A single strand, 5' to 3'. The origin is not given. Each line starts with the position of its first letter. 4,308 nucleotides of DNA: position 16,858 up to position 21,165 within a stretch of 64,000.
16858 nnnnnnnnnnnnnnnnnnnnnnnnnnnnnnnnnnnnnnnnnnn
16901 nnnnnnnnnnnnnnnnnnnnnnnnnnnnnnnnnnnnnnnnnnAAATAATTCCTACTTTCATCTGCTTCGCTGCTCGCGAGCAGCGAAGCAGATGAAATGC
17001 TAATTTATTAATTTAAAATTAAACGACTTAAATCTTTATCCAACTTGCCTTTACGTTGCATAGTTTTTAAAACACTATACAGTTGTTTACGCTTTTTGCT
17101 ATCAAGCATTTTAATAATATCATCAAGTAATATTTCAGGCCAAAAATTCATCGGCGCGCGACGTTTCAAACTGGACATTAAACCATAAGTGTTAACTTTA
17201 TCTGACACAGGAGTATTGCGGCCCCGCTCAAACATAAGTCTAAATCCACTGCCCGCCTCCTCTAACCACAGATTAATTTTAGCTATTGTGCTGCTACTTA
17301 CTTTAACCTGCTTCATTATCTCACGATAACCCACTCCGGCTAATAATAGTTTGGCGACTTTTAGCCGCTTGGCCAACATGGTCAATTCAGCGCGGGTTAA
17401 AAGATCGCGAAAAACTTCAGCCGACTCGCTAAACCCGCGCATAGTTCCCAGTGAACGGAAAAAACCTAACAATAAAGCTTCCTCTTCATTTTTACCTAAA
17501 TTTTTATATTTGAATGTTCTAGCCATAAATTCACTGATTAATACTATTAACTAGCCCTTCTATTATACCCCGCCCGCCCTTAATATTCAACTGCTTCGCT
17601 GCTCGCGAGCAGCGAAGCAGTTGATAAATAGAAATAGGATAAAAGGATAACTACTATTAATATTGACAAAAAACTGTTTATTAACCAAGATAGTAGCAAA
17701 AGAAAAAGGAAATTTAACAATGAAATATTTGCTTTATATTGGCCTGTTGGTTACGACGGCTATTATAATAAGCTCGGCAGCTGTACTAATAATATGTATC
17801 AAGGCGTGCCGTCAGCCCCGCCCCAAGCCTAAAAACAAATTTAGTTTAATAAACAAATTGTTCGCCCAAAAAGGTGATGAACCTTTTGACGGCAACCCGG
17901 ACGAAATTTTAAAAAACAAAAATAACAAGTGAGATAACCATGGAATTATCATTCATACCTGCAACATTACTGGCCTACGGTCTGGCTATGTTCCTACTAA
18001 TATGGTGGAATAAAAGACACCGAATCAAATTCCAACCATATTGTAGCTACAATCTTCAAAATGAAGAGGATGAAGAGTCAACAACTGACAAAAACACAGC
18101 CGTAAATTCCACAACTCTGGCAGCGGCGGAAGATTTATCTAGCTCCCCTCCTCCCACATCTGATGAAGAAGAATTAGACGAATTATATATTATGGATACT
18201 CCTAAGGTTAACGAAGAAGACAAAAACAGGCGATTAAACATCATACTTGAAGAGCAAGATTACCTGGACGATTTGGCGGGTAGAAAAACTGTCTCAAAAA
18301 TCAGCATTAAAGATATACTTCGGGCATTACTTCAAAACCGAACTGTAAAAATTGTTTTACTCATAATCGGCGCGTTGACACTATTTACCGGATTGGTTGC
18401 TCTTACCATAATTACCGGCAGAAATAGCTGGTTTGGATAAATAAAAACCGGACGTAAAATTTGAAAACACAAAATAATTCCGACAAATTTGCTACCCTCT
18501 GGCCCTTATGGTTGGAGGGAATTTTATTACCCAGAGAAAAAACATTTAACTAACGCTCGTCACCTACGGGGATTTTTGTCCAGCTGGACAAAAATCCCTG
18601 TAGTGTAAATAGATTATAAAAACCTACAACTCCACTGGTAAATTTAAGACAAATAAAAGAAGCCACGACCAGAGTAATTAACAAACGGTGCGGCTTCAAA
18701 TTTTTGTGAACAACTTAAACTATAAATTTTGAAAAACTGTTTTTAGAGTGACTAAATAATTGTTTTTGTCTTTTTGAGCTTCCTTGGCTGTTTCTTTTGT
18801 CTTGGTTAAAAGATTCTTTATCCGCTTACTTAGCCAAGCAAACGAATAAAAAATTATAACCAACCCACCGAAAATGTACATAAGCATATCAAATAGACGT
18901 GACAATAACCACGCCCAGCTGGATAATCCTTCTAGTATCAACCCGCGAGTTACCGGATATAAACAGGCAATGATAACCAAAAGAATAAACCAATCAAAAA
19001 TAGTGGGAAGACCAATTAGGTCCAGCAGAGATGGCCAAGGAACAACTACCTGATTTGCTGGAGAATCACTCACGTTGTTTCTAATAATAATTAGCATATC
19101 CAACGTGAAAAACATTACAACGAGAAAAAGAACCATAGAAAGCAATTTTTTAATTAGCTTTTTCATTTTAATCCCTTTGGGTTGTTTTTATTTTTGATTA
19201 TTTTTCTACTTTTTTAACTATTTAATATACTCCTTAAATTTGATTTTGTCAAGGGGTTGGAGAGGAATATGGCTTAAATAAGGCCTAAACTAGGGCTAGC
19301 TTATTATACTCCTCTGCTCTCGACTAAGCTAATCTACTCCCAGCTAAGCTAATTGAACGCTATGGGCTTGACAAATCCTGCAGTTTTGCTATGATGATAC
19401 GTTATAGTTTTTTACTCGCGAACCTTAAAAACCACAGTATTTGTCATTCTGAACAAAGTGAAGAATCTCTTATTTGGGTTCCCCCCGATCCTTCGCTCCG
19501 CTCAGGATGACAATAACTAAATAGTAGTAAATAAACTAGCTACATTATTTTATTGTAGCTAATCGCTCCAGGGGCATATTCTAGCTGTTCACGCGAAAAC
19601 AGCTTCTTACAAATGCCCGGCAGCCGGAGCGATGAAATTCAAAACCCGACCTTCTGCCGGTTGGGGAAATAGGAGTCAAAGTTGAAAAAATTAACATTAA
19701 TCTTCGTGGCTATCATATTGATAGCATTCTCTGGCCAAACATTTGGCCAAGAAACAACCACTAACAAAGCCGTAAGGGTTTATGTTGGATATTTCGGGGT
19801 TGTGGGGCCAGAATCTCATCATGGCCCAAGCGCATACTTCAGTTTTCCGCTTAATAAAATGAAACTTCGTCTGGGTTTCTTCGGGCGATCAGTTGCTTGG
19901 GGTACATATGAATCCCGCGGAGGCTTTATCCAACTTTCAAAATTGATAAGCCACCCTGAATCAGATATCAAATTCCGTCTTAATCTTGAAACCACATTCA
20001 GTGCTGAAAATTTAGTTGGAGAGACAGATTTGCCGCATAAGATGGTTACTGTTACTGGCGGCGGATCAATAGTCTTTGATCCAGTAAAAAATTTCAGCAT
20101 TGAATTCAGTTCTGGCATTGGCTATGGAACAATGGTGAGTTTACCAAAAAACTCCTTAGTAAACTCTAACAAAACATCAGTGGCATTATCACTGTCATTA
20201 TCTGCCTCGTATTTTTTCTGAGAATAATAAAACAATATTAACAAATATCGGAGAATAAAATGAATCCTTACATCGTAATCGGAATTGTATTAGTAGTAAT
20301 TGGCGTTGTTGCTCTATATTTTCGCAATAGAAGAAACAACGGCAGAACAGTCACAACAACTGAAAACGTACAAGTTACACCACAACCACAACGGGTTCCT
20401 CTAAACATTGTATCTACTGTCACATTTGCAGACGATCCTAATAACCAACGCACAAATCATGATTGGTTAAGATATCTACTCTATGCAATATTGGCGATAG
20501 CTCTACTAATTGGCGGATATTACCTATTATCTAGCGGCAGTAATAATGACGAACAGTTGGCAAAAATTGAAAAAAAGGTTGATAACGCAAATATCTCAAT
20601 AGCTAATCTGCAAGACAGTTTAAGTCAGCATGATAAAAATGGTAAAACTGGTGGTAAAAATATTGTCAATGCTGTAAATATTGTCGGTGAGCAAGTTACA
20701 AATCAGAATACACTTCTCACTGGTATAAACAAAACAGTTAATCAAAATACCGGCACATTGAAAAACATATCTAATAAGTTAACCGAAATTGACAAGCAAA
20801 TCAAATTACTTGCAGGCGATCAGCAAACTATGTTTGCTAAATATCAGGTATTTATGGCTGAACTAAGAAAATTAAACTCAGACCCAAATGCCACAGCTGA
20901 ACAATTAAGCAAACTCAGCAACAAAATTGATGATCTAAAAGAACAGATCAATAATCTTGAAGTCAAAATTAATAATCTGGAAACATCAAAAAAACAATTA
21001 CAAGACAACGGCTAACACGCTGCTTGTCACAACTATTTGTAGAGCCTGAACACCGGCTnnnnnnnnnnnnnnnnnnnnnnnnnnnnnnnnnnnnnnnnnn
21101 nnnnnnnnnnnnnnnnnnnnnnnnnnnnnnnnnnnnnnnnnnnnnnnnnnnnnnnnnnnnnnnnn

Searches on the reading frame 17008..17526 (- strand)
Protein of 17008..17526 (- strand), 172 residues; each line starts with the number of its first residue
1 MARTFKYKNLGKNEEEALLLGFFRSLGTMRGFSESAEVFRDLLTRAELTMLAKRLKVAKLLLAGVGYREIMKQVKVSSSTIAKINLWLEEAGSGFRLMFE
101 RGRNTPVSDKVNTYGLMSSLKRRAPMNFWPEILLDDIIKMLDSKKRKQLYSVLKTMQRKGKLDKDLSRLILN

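Call 9: search_protein_families(library=pfam, proteins=[window:17008-17526:-], max_evalue=0.01)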
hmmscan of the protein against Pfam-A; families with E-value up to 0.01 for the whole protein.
window:17008-17526:- (172 aa): 4 families
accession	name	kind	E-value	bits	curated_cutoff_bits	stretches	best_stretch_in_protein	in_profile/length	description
PF01371.25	Trp_repressor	-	1.2e-12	48.1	27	1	22-101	6-86/88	Trp repressor protein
PF13384.12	HTH_23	-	0.00045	20.4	24.6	1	52-84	5-37/50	Homeodomain-like domain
PF13518.12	HTH_28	-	0.00091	19.7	25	1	53-83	1-31/52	Helix-turn-helix domain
PF25787.1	HTH_SB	-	0.0042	17.3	43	0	62-84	20-42/53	Sleeping Beauty transposase HTH domain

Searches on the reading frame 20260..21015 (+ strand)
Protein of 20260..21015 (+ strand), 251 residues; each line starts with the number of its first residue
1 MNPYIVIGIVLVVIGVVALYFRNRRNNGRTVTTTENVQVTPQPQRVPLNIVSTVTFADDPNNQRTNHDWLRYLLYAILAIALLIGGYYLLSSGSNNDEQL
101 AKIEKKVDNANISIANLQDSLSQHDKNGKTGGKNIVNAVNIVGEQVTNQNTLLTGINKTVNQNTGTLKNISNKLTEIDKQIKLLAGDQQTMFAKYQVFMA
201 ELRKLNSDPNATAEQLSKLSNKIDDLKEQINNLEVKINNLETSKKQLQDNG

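Call 9: search_protein_families(library=pfam, proteins=[window:20260-21015:+], max_evalue=0.01)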
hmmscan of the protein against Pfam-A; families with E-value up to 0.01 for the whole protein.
window:20260-21015:+ (251 aa): 15 families
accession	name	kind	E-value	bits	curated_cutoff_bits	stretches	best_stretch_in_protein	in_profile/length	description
PF24073.1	DUF7365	-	2.8e-06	27.8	27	1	65-156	5-97/101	Coiled-coil region of unknown function (DUF7365)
PF11932.13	DUF3450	-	0.00032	20.5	32.6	1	156-235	14-93/241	Protein of unknown function (DUF3450)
PF11381.13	DUF3185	-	0.00054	20.3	25.3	0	6-21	2-17/59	Protein of unknown function (DUF3185)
PF25762.1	HAUS1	-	0.00062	20.1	40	1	142-238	133-229/236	HAUS augmin-like complex subunit 1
PF01519.22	DUF16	-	0.001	20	40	0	200-242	34-76/104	Protein of unknown function DUF16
PF06005.17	ZapB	-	0.002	19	31.5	1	201-250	5-54/71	Cell division protein ZapB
PF25610.1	HR1_TOCA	-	0.0023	18.7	27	0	207-243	53-89/90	TOCA family HR1 domain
PF10046.14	BLOC1_2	-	0.0024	18.7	33.4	1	189-249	33-93/96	Biogenesis of lysosome-related organelles complex-1 subunit 2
PF05377.16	FlaC_arch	-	0.0055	17.5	27.8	0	222-247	1-26/55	Flagella accessory protein C (FlaC)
PF04012.17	PspA_IM30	-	0.0055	16.8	33.9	0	199-248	90-139/220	PspA/IM30 family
PF03729.18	DUF308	-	0.0072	17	25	0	5-28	26-51/73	Short repeat of unknown function (DUF308)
PF07888.16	CALCOCO1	-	0.0074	15.7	36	1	94-248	93-240/496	Calcium binding and coiled-coil domain (CALCOCO1) like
PF14712.11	Snapin_Pallidin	-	0.0084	17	29.6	0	165-241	6-82/89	Snapin/Pallidin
PF08702.15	Fib_alpha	-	0.0088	16.7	29.9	0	148-243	35-131/143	Fibrinogen alpha/beta chain family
PF05008.21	V-SNARE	-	0.0096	16.8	25.9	0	198-246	19-68/92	Vesicle transport v-SNARE protein N-terminus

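Call 108: search_protein_families(library=phrogs, proteins=[window:20260-21015:+], max_evalue=0.001)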
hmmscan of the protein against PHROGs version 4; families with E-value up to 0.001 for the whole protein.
window:20260-21015:+ (251 aa): 5 families
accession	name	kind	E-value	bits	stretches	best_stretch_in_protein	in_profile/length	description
phrog_739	-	lysis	4.6e-08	34.3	0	72-127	6-63/122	Rz-like spanin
phrog_1296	-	lysis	7.5e-06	26.9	0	73-130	7-66/93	holin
phrog_736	-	unknown function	3.7e-05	24.8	0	67-119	6-64/112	-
phrog_167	-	tail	8.5e-05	21.4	1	96-247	97-254/1555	tail length tape measure protein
phrog_1847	-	unknown function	0.00032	20.7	0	68-195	67-170/474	-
